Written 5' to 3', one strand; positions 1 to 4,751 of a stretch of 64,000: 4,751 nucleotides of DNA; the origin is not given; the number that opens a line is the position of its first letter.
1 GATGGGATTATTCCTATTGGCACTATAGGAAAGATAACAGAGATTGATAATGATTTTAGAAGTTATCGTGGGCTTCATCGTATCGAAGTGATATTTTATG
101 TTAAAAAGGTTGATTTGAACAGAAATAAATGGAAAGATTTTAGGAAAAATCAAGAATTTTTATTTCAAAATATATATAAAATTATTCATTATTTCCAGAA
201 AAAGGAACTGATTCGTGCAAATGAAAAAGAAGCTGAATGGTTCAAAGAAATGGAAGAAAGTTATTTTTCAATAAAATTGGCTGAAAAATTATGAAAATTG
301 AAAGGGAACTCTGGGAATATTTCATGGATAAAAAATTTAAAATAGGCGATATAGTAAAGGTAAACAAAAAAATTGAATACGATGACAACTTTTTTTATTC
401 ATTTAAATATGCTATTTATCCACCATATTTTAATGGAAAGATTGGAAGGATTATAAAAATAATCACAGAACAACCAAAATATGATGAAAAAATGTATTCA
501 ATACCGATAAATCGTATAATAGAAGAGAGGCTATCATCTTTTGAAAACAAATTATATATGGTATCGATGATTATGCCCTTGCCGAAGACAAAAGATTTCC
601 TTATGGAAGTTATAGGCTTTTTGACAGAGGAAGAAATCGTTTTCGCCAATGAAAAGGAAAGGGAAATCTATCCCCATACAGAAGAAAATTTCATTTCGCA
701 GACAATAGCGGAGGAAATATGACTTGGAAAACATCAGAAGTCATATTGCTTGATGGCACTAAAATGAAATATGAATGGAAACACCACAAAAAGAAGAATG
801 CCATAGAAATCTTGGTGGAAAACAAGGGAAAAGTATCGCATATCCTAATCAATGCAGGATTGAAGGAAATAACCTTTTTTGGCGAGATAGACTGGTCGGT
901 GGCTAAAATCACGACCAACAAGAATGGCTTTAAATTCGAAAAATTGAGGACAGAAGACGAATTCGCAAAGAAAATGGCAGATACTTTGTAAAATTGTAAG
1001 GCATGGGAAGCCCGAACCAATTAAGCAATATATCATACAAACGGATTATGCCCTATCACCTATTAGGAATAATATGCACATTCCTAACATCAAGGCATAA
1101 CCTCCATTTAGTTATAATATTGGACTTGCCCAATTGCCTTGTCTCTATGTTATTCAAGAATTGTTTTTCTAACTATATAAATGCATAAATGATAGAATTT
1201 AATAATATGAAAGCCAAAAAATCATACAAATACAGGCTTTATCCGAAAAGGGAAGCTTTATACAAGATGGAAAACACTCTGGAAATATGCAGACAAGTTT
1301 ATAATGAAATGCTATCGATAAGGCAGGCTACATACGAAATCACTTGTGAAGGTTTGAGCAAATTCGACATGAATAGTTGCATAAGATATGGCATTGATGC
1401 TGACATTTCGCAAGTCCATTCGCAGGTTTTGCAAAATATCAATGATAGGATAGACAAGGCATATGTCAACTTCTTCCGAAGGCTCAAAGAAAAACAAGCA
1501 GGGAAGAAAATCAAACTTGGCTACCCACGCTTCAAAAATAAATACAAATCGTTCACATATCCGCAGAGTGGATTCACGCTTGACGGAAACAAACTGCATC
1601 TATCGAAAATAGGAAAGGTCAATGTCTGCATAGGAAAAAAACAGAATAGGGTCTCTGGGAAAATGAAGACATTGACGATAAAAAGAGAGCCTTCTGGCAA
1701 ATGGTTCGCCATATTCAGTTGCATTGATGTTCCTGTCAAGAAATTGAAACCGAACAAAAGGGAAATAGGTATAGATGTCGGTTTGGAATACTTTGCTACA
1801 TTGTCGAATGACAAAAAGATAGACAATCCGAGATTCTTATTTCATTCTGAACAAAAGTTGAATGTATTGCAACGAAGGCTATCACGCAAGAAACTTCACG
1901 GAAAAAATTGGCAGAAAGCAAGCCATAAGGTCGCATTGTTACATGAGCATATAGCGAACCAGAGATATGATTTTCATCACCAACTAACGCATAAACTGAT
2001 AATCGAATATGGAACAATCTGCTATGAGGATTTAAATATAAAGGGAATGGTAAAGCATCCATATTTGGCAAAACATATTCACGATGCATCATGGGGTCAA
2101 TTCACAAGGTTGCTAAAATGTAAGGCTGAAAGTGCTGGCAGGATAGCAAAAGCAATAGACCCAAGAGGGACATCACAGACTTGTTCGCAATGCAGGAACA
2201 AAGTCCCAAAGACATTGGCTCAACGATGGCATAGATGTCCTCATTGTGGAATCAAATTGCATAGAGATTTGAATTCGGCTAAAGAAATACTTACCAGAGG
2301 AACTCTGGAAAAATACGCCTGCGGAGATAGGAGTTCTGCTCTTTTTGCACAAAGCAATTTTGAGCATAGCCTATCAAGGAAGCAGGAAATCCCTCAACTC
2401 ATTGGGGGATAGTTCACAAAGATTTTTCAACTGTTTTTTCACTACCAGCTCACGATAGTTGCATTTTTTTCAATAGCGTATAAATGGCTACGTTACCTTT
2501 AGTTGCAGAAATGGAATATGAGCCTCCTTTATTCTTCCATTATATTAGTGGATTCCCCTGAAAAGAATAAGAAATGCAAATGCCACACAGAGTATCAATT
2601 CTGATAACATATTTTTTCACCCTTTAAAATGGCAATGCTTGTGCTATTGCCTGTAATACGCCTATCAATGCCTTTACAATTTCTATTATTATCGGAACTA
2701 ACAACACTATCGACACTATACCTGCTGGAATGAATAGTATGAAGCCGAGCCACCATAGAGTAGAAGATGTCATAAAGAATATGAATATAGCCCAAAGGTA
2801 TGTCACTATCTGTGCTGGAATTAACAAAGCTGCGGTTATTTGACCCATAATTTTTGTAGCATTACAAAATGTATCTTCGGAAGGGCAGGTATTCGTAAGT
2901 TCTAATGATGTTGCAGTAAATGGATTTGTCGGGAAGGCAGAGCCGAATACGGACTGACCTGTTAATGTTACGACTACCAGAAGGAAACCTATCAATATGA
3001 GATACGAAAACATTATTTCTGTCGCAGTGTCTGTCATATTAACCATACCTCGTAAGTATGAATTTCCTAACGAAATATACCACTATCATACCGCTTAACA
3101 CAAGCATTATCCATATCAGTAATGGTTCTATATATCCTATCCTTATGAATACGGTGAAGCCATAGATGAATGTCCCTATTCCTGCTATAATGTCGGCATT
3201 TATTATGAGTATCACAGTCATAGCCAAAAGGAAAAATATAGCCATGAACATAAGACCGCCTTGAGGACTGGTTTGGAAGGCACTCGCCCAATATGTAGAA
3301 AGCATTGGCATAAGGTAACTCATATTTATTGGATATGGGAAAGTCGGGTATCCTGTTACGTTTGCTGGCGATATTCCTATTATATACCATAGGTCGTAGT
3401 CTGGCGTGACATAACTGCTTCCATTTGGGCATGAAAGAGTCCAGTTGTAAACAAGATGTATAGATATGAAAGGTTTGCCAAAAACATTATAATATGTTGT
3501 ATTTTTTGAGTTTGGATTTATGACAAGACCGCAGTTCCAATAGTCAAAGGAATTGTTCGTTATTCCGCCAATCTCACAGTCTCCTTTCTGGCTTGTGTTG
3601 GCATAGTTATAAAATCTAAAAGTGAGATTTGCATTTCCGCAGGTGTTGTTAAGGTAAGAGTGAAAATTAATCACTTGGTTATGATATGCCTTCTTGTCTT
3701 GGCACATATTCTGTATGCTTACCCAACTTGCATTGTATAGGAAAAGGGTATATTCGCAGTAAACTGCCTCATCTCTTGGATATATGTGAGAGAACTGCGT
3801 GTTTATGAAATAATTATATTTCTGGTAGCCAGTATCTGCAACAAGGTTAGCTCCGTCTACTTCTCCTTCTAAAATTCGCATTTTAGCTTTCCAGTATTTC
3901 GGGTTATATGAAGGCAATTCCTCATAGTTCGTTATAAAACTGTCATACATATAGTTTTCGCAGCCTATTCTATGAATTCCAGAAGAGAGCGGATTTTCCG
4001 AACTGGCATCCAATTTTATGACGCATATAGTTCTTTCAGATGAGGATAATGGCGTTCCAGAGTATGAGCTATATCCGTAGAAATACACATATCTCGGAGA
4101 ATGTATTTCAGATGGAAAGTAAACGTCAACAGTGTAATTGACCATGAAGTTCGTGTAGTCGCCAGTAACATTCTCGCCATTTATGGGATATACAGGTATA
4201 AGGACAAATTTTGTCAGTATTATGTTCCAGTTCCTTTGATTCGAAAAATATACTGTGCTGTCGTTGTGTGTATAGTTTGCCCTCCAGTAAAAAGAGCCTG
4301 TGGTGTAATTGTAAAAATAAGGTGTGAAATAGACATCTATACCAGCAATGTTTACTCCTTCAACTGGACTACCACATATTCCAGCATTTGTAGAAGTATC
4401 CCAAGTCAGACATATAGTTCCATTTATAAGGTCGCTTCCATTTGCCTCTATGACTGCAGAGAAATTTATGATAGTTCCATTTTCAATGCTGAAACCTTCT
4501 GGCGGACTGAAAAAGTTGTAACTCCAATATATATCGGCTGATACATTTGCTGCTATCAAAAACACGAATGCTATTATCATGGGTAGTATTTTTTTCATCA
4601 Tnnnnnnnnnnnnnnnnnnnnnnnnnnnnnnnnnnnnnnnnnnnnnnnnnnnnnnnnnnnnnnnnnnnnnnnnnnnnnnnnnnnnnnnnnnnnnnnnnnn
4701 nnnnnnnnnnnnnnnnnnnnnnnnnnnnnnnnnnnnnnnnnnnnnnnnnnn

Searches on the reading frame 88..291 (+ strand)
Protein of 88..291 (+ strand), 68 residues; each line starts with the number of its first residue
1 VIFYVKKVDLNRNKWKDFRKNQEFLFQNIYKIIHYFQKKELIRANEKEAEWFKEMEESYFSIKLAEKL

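Call 19: search_protein_families(library=pfam, alignment_id=A1, max_evalue=0.001)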
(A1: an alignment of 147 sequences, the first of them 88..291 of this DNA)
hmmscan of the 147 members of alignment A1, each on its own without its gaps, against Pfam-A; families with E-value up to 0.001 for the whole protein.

A. member 1, window:88-291:+ (68 aa): 0 families

B. families by the number of members that match (of 147 scanned): 20 families
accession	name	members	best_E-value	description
PF01385.25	OrfB_IS605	2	3e-28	Probable transposase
PF07282.18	Cas12f1-like_TNB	2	1e-24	Cas12f1-like, TNB domain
PF04055.27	Radical_SAM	2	4.3e-21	Radical SAM superfamily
PF04011.17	LemA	1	1.8e-54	LemA family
PF04536.20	TPM_phosphatase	1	1.1e-36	TPM domain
PF01145.31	Band_7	1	2.9e-33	SPFH domain / Band 7 family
PF13453.11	Zn_ribbon_TFIIB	1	3.2e-19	Transcription factor zinc-finger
PF09643.15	YopX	1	2.3e-16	YopX protein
PF02481.21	DNA_processg_A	1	4.6e-12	DNA recombination-mediator protein A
PF13186.11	SPASM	1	1.4e-11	Iron-sulfur cluster-binding domain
PF12323.14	HTH_OrfB_IS605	1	3e-11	Helix-turn-helix domain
PF04480.18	DUF559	1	1.6e-06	Protein of unknown function (DUF559)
PF10686.14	YAcAr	1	9.7e-06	YspA, cpYpsA-related SLOG family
PF07505.17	DUF5131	1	4.5e-05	Protein of unknown function (DUF5131)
PF01844.29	HNH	1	4.6e-05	HNH endonuclease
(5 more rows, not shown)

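Call 20: search_protein_families(library=phrogs, alignment_id=A1, max_evalue=0.0001)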
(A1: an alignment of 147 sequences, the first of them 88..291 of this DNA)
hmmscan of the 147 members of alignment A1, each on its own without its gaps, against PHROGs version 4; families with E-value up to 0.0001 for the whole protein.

A. member 1, window:88-291:+ (68 aa): 0 families

B. families by the number of members that match (of 147 scanned): 32 families (the first 25 are shown)
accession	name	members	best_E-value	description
phrog_506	-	2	1.5e-105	transposase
phrog_12300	-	2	2.9e-46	transposase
phrog_17087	-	2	4.9e-34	-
phrog_16792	-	2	9.6e-17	-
phrog_200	-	1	5.2e-51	lipoprotein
phrog_13964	-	1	5.8e-45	transposase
phrog_98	-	1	1.1e-29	-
phrog_1802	-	1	8.2e-24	radical SAM domain-containing protein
phrog_1383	-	1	1.2e-20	virion structural protein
phrog_9246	-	1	6.2e-15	-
phrog_289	-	1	3.6e-13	GTP-binding domain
phrog_27238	-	1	1.4e-11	radical SAM domain-containing protein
phrog_1271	-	1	1.4e-10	HNH endonuclease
phrog_2308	-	1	1.6e-10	-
phrog_2045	-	1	2e-10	-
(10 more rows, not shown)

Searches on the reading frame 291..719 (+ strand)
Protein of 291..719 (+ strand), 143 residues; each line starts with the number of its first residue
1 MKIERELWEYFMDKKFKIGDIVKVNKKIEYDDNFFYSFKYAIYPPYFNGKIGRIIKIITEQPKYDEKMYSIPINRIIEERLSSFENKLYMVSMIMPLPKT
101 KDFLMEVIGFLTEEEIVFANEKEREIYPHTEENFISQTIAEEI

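Call 34: find_encoding_contigs(protein=window:291-719:+, flank=10000, max_places=6)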
Protein window:291-719:+ (143 aa): 1 contig read that carries it; 1 place shown.
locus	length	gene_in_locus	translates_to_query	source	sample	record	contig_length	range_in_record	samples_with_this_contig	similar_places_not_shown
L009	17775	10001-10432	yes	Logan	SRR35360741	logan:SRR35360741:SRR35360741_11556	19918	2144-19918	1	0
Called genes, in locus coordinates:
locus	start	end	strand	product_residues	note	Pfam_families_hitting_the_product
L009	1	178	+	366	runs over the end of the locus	-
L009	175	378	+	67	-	-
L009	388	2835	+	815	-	PF14890:Intein_splicing, PF05204:Hom_end (faint), PF14528:LAGLIDADG_3, PF13203:DUF2201_N, PF09967:DUF2201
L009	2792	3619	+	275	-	-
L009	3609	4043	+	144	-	PF09643:YopX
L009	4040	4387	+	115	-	-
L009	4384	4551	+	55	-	-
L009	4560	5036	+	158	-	-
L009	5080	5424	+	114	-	-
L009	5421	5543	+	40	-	-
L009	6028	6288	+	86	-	-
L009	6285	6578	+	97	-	-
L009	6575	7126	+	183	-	-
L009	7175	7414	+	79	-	-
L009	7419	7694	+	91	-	-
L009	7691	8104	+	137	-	-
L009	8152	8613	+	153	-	-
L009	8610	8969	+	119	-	-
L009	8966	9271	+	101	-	-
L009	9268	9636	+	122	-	-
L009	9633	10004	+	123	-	-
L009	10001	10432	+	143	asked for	-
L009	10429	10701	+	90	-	-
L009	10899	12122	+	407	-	PF12323:HTH_OrfB_IS605, PF01385:OrfB_IS605, PF07282:Cas12f1-like_TNB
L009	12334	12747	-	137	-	-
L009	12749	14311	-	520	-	-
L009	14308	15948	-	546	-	-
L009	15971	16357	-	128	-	-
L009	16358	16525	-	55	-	-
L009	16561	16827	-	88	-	-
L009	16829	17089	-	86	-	-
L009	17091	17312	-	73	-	-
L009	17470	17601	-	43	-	-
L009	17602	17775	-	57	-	?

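Call 36: find_homologous_proteins(query=L009:388-2832:+, max_evalue=1e-10)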
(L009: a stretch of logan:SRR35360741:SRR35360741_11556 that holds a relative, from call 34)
Query L009:388-2832:+ (815 aa): 18 proteins with E <= 1e-10 among 8000 candidates.
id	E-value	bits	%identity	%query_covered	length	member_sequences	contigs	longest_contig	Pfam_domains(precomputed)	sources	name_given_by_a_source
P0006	0.0e+0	1883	100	100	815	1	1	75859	PF05204.20,PF14528.12,PF13203.13,PF09967.16,PF14890.12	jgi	jgi:predicted metal-dependent peptidase/intein/homing endonuclease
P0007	0.0e+0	1829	99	60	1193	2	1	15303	PF05204.20,PF14528.12,PF13203.13,PF09967.16,PF14890.12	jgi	-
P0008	0.0e+0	1248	67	99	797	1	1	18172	PF05204.20,PF14528.12,PF13203.13,PF09967.16,PF14890.12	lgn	-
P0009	6.0e-43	165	25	79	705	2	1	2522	PF14528.12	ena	-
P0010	4.4e-26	109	28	48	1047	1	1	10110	PF05203.22,PF14528.12,PF14890.12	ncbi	-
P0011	1.1e-24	104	26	50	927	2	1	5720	PF16203.12,PF14528.12,PF04851.22,PF14890.12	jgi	jgi:DNA excision repair protein ERCC-3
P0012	2.0e-24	104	30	49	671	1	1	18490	PF14528.12,PF14890.12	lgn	-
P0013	1.4e-22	98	28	49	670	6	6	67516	PF14528.12,PF14890.12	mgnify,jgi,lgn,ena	mgnify:CR=1 FL=1|jgi:intein/homing endonuclease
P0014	7.2e-22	95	27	48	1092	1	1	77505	PF07591.16,PF13403.12,PF14890.12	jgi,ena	-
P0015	2.4e-19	87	26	48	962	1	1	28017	PF07591.16,PF13403.12,PF14890.12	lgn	-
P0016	2.3e-17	80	26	51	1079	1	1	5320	PF13403.12,PF14890.12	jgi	jgi:intein/homing endonuclease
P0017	3.5e-14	70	24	43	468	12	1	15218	PF13203.13,PF09967.16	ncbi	-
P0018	1.4e-13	68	25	47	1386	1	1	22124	PF05204.20,PF07591.16,PF14623.12,PF05203.22,PF14528.12,PF01079.26,PF27249.1,PF14890.12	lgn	-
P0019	1.9e-13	67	26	48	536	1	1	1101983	PF14528.12,PF01592.22,PF14890.12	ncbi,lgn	-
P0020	2.9e-12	63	25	48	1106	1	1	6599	PF14528.12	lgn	-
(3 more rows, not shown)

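Call 37: find_encoding_contigs(protein=P0006, flank=10000, max_places=6)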
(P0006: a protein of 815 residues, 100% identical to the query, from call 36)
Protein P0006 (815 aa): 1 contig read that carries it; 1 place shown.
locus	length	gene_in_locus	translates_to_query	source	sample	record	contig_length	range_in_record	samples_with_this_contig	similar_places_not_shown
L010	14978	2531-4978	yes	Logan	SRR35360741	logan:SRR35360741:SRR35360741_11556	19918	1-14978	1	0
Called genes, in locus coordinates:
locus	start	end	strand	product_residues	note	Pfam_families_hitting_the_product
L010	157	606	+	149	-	-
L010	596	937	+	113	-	-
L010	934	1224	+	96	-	-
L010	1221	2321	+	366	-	-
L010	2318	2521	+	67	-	-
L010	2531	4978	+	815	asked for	PF14890:Intein_splicing, PF05204:Hom_end (faint), PF14528:LAGLIDADG_3, PF13203:DUF2201_N, PF09967:DUF2201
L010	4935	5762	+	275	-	-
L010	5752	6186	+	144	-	PF09643:YopX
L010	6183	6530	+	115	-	-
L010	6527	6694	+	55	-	-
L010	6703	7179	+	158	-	-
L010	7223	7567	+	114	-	-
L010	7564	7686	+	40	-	-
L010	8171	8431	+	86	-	-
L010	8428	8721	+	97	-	-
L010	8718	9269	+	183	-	-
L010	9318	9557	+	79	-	-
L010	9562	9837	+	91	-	-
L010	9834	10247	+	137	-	-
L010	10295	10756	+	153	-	-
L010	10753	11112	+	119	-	-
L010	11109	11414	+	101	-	-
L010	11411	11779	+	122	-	-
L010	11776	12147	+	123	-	-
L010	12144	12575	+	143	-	-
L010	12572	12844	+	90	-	-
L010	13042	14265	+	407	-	PF12323:HTH_OrfB_IS605, PF01385:OrfB_IS605, PF07282:Cas12f1-like_TNB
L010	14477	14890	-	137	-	-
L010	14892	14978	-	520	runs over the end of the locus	-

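Call 38: find_encoding_contigs(protein=P0008, flank=10000, max_places=6)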
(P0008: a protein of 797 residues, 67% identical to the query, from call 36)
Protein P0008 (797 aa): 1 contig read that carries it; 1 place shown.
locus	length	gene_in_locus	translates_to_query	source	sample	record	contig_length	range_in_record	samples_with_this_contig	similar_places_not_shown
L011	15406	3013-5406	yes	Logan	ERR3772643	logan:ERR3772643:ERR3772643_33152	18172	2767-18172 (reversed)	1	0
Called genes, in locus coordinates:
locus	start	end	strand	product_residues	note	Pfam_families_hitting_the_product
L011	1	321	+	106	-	?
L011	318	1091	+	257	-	-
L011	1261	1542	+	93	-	-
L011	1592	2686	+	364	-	-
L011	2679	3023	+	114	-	PF13384:HTH_23 (faint), PF13936:HTH_38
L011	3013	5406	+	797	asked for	PF14890:Intein_splicing, PF05204:Hom_end (faint), PF14528:LAGLIDADG_3, PF13203:DUF2201_N, PF09967:DUF2201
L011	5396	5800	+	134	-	PF13392:HNH_3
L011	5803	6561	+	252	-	-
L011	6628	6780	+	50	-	-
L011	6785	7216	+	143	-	-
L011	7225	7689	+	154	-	-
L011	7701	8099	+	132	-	-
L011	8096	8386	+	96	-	-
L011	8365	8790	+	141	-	-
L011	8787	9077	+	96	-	-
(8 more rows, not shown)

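Call 70: find_encoding_contigs(protein=P0007, flank=10000, max_places=6)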
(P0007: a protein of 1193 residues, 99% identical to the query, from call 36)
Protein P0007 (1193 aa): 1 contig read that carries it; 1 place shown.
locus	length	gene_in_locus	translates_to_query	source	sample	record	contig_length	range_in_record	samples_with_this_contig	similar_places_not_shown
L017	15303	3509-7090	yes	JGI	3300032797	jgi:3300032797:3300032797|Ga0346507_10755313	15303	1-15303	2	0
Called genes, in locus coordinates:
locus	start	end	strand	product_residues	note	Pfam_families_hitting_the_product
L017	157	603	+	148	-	-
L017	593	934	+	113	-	-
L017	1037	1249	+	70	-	-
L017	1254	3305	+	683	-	PF14890:Intein_splicing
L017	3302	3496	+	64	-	-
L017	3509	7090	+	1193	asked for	PF14890:Intein_splicing, PF05204:Hom_end (faint), PF14528:LAGLIDADG_3, PF14890:Intein_splicing, PF14528:LAGLIDADG_3, PF13203:DUF2201_N, PF09967:DUF2201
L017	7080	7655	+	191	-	-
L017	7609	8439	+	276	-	-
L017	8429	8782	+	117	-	-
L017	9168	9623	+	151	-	PF09643:YopX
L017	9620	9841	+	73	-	-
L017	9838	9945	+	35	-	-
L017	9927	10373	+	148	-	-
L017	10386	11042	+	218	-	-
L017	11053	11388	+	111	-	-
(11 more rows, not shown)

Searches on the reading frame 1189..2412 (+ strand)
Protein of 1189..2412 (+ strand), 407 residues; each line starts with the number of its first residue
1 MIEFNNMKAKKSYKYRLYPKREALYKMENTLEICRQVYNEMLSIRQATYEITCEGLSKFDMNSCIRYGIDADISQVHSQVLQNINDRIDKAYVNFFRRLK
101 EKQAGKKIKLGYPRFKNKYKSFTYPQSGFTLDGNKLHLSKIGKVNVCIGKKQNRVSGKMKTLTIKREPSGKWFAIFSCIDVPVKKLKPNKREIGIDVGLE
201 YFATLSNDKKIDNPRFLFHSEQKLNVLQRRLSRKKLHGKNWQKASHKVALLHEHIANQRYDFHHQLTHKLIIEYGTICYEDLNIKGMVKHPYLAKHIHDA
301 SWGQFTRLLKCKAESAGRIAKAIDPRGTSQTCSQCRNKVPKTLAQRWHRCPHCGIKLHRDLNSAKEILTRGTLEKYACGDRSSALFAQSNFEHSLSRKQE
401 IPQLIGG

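Call 10: search_protein_families(library=pfam, proteins=[window:1189-2412:+], max_evalue=0.01)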
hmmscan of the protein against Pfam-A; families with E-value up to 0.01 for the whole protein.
window:1189-2412:+ (407 aa): 4 families
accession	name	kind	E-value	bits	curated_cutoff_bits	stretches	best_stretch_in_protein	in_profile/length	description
PF01385.25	OrfB_IS605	-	3e-28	98.9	30.5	1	179-289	4-118/120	Probable transposase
PF07282.18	Cas12f1-like_TNB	-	3.8e-20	72.2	26.3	1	302-367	1-60/60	Cas12f1-like, TNB domain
PF12323.14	HTH_OrfB_IS605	-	3e-11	43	21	1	7-50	1-43/47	Helix-turn-helix domain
PF12647.12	RNHCP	-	0.0018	18.7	24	0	329-363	3-39/90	RNHCP domain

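Call 11: search_protein_families(library=phrogs, proteins=[window:1189-2412:+], max_evalue=0.001)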
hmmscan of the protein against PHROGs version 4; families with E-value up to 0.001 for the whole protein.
window:1189-2412:+ (407 aa): 5 families
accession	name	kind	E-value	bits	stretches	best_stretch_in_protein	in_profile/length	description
phrog_506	-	integration and excision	1.5e-105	354.6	1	6-375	3-368/403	transposase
phrog_12300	-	integration and excision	2.9e-46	158.9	1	150-382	19-251/286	transposase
phrog_13964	-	integration and excision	5.8e-45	154.7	1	10-252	2-237/237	transposase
phrog_17087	-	unknown function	4.9e-34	118.5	1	243-372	2-133/141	-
phrog_16792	-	unknown function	6.1e-05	24.3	1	228-370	6-156/180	-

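Call 64: find_related_loci(query=window:1189-2409:+, collection=genome_contigs, flank=2000)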
Query window:1189-2409:+ (407 aa) in genome_contigs; peptide patterns used: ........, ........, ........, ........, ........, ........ (x = any residue, [..] = any of these).
178 stretches matched a pattern; 4 encode a relative of the query (tblastn E <= 1e-3); 4 distinct loci.
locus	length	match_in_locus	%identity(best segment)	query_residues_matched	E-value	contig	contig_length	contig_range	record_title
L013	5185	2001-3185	56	10-406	8e-147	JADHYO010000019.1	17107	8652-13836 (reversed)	MAG: Candidatus Aenigmatarchaeota archaeon isolate BS750m-G81 BS-750m-C5356, whole genome shotgun sequence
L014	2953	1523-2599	38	10-371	2e-74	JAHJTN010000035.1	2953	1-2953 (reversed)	MAG: Bacteroidetes bacterium isolate OS_PC_MetaG.mb.54 OS_PC_MetaG.mb.54_k141_513058, whole genome shotgun sequence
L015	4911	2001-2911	47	10-371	3e-65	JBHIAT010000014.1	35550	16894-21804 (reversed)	MAG: Candidatus Bipolaricaulia bacterium isolate K_2_bin.63 NODE_388_length_35550_cov_9.500521, whole genome shotgun seq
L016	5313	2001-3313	50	11-371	3e-55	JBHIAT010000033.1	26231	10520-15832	MAG: Candidatus Bipolaricaulia bacterium isolate K_2_bin.63 NODE_698_length_26231_cov_9.882984, whole genome shotgun seq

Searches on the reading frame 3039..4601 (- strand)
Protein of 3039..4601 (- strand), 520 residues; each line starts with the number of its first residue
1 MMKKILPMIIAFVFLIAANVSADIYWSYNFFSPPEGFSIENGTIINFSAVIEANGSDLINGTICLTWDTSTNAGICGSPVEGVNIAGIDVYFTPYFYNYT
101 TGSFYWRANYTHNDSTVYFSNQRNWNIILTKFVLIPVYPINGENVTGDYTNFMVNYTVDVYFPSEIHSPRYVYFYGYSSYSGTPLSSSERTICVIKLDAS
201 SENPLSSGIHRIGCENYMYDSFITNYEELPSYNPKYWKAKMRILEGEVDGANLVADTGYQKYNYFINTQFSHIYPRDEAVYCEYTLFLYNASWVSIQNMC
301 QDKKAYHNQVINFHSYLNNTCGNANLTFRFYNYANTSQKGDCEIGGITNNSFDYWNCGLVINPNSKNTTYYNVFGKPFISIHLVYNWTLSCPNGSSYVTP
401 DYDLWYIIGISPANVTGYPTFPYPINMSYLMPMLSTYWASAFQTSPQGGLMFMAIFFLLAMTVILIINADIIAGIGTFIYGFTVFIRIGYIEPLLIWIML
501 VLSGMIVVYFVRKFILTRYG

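Call 10: search_protein_families(library=pfam, proteins=[window:3039-4601:-], max_evalue=0.01)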
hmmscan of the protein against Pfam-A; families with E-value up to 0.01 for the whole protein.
window:3039-4601:- (520 aa): 0 families

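Call 11: search_protein_families(library=phrogs, proteins=[window:3039-4601:-], max_evalue=0.001)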
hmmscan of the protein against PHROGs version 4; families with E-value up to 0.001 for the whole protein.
window:3039-4601:- (520 aa): 0 families

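Call 66: search_dna_similar(query=window:3042-4601:-, collection=phages, mode=protein, max_evalue=0.001, max_rows=10)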
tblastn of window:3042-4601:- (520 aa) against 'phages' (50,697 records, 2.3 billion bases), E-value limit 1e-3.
No match.

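Call 68: search_solved_structures(query=window:3042-4601:-, max_evalue=1)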
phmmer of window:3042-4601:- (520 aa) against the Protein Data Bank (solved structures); distinct sequences matched with E-value up to 1: 0.
